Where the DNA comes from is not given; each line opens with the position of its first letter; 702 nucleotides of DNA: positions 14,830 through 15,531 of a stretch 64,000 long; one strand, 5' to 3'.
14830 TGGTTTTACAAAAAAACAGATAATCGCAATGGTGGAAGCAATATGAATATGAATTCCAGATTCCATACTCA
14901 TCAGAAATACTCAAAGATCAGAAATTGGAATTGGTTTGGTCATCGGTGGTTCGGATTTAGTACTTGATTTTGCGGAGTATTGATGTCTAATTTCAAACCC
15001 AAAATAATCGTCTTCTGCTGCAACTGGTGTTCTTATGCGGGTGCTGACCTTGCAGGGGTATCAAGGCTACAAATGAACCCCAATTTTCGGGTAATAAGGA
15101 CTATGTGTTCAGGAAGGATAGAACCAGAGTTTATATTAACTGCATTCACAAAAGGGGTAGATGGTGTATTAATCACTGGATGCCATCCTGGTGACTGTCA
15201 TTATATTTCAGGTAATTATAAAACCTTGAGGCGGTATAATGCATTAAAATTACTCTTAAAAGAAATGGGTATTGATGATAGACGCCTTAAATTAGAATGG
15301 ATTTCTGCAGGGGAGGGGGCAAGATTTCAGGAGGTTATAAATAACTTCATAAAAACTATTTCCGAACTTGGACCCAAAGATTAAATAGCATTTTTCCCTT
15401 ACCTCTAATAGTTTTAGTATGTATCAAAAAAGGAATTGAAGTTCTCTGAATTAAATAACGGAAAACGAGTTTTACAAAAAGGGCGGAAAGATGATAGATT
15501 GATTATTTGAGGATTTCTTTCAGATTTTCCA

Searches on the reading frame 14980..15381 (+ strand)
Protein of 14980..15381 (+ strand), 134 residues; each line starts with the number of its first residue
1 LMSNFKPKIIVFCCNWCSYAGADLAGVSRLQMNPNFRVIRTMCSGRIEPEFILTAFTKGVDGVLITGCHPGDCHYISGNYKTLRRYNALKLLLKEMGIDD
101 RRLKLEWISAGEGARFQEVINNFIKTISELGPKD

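Call 3: search_protein_families(library=pfam, proteins=[window:14980-15381:+], max_evalue=1)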
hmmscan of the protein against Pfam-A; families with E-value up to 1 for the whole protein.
window:14980-15381:+ (134 aa): 2 families
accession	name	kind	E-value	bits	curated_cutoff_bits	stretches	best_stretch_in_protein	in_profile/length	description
PF02662.21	FlpD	-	1.3e-54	183.8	22.3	1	9-131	1-123/123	Methyl-viologen-reducing hydrogenase, delta subunit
PF23225.1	zf-C2H2_7th_ZNF462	-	0.21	11.8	27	1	11-28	4-21/42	Zinc finger protein 462, seventh C2H2 zinc finger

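Call 4: search_protein_families(library=ncbifam, proteins=[window:14980-15381:+], max_evalue=1)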
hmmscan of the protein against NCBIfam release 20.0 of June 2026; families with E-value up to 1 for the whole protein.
window:14980-15381:+ (134 aa): 5 families
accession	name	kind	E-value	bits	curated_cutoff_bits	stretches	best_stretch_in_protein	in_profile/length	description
NF040770.1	hetero_SS_HdrA2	exception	4.4e-56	190.4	1100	1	5-133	646-774/777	CoB-CoM heterodisulfide reductase HdrA2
NF045873.1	F420_non_VhuD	exception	8.5e-33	113.3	215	1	7-133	2-128/132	F420-non-reducing hydrogenase iron-sulfur subunit VhuD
NF041891.1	hdrA_Methbact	equivalog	2.9e-10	39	1300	1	8-127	645-758/762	ferredoxin:CoB-CoM heterodisulfide reductase subunit HdrA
NF041778.1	hetero_SS_HdrA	equivalog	0.046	11.5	1400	1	8-68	655-715/771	ferredoxin:CoB-CoM heterodisulfide reductase subunit HdrA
NF045796.1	DsrK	equivalog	0.15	10.7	400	1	77-128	234-285/453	sulfate reduction electron transfer complex DsrMKJOP subunit DsrK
